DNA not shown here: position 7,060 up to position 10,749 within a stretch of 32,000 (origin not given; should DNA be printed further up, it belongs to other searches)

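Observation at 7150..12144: Giant 1,664-aa secreted multi-LamG/jelly-roll protein is the dominant accessory gene of the window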

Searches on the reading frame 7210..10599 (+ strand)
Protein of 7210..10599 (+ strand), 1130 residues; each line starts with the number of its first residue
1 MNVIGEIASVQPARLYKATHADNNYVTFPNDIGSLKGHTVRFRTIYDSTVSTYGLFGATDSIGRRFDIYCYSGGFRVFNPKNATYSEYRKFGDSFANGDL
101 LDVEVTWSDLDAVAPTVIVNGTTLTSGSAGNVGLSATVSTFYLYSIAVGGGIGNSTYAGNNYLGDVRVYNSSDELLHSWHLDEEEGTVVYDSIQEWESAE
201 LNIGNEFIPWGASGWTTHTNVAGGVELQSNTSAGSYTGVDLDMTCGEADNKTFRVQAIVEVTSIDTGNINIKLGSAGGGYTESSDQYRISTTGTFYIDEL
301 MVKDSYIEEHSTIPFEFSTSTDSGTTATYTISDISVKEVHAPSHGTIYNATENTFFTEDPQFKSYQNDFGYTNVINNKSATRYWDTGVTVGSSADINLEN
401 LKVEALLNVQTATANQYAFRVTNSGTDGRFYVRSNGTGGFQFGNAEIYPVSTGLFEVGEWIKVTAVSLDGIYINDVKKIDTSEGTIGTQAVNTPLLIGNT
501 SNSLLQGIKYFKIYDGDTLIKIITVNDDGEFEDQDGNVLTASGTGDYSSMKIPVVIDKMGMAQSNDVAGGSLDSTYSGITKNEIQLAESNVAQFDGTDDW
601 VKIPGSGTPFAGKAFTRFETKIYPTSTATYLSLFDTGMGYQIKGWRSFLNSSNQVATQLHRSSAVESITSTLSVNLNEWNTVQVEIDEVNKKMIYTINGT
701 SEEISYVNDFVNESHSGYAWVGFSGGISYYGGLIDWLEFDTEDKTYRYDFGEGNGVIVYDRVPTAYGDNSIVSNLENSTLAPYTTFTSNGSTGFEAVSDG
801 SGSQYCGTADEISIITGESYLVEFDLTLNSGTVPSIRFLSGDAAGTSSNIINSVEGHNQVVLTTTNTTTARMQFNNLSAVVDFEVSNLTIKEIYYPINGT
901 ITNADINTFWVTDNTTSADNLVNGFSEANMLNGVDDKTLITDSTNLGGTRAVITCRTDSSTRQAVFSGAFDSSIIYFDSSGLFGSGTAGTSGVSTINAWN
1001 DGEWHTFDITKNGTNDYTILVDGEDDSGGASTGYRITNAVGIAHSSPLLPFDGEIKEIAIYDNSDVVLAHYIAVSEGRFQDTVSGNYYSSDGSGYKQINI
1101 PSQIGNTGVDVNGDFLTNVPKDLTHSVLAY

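Call 17: search_protein_representatives(protein=window:7210-10599:+)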
Query: 1130 residues. Proteins with E-value up to 0.001 (for the whole library): 229; up to 1e-10: 122; up to 1e-30: 10. The best 150 are listed.
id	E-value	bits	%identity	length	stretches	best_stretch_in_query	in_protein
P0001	0.0e+00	2509.7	92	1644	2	1-1130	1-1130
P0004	8.7e-107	375.0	37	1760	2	548-1130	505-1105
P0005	7.0e-71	256.1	30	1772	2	22-1130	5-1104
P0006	4.7e-50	187.1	28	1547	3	3-404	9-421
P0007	1.1e-46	176.0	40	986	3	929-1063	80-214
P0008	3.1e-43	164.6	30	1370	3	547-1107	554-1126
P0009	3.7e-39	151.1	37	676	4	11-193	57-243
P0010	5.6e-34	133.9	39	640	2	772-900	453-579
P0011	6.5e-34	133.7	37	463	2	8-194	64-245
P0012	2.5e-31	125.1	50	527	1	190-341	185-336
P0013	2.5e-30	121.8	34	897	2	772-898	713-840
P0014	9.1e-29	116.7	38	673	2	765-907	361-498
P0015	3.0e-27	111.6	39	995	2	773-893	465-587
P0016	5.7e-27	110.7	49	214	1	926-1064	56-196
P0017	3.8e-26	108.0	39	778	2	786-893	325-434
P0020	2.6e-23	98.6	28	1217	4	149-400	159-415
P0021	3.5e-23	98.2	31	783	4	549-926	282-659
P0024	1.4e-22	96.1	52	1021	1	781-895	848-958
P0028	4.1e-21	91.3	30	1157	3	154-927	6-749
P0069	3.5e-15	71.7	31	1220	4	23-193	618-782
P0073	5.3e-15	71.1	29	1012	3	551-1118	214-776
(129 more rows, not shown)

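Call 19: search_protein_families(library=pfam, proteins=[P0004, P0005, P0006, P0007, P0008, P0009, P0010, P0012], max_evalue=0.01)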
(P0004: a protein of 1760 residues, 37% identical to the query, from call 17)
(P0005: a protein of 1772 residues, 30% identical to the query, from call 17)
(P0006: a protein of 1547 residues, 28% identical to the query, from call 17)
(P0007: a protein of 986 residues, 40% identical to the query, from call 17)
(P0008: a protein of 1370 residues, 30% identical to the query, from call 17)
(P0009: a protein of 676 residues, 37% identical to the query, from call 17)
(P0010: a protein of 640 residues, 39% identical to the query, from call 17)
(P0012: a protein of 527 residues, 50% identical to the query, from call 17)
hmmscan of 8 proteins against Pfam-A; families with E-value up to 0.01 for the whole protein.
P0004 (1760 aa): 3 families
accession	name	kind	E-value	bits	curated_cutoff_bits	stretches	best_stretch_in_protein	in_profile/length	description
PF13385.13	Laminin_G_3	-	5.1e-41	140.7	27.6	2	550-702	1-151/151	Concanavalin A-like lectin/glucanases superfamily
PF02210.31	Laminin_G_2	-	0.00042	21.2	22.9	0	961-1005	39-80/126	Laminin G domain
PF00054.30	Laminin_G_1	-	0.0026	18.4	24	0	964-1009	40-85/131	Laminin G domain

P0005 (1772 aa): 3 families
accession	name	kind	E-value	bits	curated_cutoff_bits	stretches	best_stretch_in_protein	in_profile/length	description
PF13385.13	Laminin_G_3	-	2.4e-26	93.2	27.6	1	1113-1266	3-150/151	Concanavalin A-like lectin/glucanases superfamily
PF02018.23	CBM_4_9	-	3.6e-07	31.1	25.9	1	716-833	4-128/136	Carbohydrate binding domain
PF02973.23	Sialidase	-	0.0018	18.2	26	0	1206-1268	118-183/189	Sialidase, N-terminal domain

P0006 (1547 aa): 5 families
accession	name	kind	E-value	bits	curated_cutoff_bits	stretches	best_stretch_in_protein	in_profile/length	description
PF13385.13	Laminin_G_3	-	1.4e-22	80.9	27.6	1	1120-1270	1-150/151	Concanavalin A-like lectin/glucanases superfamily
PF02210.31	Laminin_G_2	-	2.8e-06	28.2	22.9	1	1170-1260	19-123/126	Laminin G domain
PF00354.24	Pentaxin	-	8.7e-05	22.7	25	1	1122-1281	10-174/194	Pentaxin family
PF00054.30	Laminin_G_1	-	0.0024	18.5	24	0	1189-1225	41-81/131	Laminin G domain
PF02973.23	Sialidase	-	0.0075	16.2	26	0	1246-1272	157-183/189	Sialidase, N-terminal domain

P0007 (986 aa): 1 family
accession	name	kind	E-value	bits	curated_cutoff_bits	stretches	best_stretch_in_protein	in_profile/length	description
PF02210.31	Laminin_G_2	-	0.0019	19.1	22.9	1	141-211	41-123/126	Laminin G domain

P0008 (1370 aa): 5 families
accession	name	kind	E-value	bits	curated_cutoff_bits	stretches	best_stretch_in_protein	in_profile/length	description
PF13385.13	Laminin_G_3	-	3.3e-22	79.7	27.6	3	72-217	2-142/151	Concanavalin A-like lectin/glucanases superfamily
PF02210.31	Laminin_G_2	-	7.4e-09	36.6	22.9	1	110-216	12-124/126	Laminin G domain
PF00054.30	Laminin_G_1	-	0.0006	20.5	24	1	105-196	7-99/131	Laminin G domain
PF06004.18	DUF903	-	0.0029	17.9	27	0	36-57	14-35/49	Bacterial protein of unknown function (DUF903)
PF02018.23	CBM_4_9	-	0.0035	18.2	25.9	0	1193-1249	41-97/136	Carbohydrate binding domain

P0009 (676 aa): 0 families

P0010 (640 aa): 0 families

P0012 (527 aa): 2 families
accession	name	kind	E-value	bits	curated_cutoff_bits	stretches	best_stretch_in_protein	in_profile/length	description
PF13385.13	Laminin_G_3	-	3.1e-10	40.8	27.6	1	375-513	7-150/151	Concanavalin A-like lectin/glucanases superfamily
PF02973.23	Sialidase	-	0.0011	19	26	1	445-515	106-183/189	Sialidase, N-terminal domain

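Call 21: find_encoding_contigs(protein=P0004, flank=10000, max_places=3)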
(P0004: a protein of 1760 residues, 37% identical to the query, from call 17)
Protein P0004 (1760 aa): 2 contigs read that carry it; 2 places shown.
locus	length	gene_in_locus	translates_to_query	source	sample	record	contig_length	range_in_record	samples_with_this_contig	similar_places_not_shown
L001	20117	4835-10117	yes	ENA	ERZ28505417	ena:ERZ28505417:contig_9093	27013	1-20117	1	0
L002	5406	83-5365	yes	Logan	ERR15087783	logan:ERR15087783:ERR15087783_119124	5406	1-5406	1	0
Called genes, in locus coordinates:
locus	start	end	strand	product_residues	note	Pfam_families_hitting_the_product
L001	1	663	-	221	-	?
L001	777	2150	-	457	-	PF00772:DnaB, PF13481:AAA_25, PF03796:DnaB_C, PF06745:ATPase (weak)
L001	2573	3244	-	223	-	PF18895:T4SS_pilin (weak)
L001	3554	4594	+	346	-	PF00575:S1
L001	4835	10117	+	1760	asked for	PF13385:Laminin_G_3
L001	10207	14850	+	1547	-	PF02210:Laminin_G_2 (faint), PF13385:Laminin_G_3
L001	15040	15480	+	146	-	-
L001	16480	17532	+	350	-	PF05496:RuvB_N, PF00004:AAA, PF07728:AAA_5 (faint), PF17864:AAA_lid_4, PF05491:WHD_RuvB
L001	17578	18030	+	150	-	-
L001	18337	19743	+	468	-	-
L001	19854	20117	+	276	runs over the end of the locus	-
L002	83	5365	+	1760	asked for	PF13385:Laminin_G_3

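Call 35: find_encoding_contigs(protein=P0005, flank=10000, max_places=3)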
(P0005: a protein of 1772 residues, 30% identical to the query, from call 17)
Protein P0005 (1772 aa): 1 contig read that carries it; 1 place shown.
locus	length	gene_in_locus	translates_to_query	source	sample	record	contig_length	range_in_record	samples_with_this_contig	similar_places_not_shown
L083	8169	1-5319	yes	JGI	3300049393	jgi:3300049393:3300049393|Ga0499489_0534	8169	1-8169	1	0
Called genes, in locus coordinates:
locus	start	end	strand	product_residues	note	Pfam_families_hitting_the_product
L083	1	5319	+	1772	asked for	PF02018:CBM_4_9 (weak), PF13385:Laminin_G_3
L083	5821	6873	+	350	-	PF05496:RuvB_N, PF00004:AAA, PF07728:AAA_5 (faint), PF17864:AAA_lid_4, PF05491:WHD_RuvB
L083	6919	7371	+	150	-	-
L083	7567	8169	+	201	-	?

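Call 36: find_encoding_contigs(protein=P0008, flank=10000, max_places=3)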
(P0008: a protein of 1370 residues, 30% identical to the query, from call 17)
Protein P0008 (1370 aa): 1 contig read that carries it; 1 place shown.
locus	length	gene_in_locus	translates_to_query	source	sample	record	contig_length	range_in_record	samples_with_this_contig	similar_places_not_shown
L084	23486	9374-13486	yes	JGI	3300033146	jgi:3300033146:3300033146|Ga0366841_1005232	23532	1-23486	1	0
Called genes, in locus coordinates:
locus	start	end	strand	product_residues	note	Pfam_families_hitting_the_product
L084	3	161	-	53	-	?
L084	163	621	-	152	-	-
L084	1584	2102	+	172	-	-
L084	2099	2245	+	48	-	-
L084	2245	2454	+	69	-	-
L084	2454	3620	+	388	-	PF03237:Terminase_6N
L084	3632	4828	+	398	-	PF14890:Intein_splicing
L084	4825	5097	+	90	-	-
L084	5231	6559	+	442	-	PF04860:Phage_portal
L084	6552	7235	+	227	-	PF06150:ChaB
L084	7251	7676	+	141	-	-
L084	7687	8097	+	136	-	-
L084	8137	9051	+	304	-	PF25209:Phage_capsid_4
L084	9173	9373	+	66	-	-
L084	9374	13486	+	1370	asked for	PF13385:Laminin_G_3, PF02210:Laminin_G_2 (faint), PF13385:Laminin_G_3 (weak)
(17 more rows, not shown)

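Call 42: find_encoding_contigs(protein=P0024, flank=10000, max_places=3)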
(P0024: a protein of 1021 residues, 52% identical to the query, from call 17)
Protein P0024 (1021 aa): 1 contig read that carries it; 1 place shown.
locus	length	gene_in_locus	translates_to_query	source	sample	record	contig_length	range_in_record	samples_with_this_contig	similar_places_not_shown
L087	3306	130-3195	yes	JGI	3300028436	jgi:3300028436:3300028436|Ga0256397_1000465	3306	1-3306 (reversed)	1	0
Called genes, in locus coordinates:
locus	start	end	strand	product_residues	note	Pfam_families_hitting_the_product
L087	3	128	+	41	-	?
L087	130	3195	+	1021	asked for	PF07953:Toxin_R_bind_N (weak), PF13385:Laminin_G_3, PF02210:Laminin_G_2 (faint), PF02973:Sialidase (faint), PF13385:Laminin_G_3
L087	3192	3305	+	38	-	?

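Call 43: find_encoding_contigs(protein=P0013, flank=10000, max_places=3)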
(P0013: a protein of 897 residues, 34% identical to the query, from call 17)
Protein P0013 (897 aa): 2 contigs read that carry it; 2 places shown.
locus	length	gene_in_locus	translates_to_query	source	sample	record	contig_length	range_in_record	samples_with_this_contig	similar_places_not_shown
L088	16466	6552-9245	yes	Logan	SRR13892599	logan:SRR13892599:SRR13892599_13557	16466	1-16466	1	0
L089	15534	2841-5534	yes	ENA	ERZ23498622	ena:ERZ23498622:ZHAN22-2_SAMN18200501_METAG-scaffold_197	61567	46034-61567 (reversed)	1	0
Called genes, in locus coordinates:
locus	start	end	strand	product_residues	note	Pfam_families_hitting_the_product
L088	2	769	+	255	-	?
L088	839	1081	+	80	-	-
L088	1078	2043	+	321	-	-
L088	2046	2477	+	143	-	-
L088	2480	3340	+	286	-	PF05065:Phage_capsid, PF25209:Phage_capsid_4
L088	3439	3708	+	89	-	-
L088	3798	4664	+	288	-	-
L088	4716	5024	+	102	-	-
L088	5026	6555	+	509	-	PF13385:Laminin_G_3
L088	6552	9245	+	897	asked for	PF13385:Laminin_G_3 (faint)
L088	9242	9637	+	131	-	-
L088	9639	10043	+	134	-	-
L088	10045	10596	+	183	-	-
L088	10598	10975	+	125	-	-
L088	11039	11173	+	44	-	-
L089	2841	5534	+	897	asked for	PF13385:Laminin_G_3 (faint)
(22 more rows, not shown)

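Call 44: find_encoding_contigs(protein=P0020, flank=10000, max_places=3)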
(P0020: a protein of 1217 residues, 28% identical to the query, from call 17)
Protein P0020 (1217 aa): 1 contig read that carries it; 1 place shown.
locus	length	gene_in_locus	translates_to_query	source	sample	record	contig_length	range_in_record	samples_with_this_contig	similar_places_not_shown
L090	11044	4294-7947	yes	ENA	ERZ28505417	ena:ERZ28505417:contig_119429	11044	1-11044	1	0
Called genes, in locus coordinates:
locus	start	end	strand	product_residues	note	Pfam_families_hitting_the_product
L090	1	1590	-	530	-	?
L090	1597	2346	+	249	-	PF00121:TIM, PF05690:ThiG (weak)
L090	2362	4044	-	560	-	PF11832:DUF3352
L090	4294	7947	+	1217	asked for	PF02018:CBM_4_9 (faint), PF02210:Laminin_G_2 (faint), PF13385:Laminin_G_3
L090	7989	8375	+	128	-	-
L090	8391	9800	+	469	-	PF00224:PK, PF02887:PK_C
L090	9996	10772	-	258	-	PF01715:IPPT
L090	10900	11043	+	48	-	?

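Call 45: find_encoding_contigs(protein=P0028, flank=10000, max_places=3)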
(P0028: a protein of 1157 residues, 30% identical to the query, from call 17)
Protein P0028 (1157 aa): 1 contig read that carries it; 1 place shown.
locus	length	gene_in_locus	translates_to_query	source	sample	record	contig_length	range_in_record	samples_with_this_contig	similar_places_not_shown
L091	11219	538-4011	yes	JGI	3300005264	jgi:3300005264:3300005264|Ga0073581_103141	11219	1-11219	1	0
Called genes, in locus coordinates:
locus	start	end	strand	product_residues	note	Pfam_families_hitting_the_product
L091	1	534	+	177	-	?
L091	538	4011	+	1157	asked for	PF13385:Laminin_G_3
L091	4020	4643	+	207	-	-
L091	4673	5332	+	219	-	-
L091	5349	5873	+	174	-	-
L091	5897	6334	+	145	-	PF08291:Peptidase_M15_3 (weak)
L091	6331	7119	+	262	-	-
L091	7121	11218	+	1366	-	?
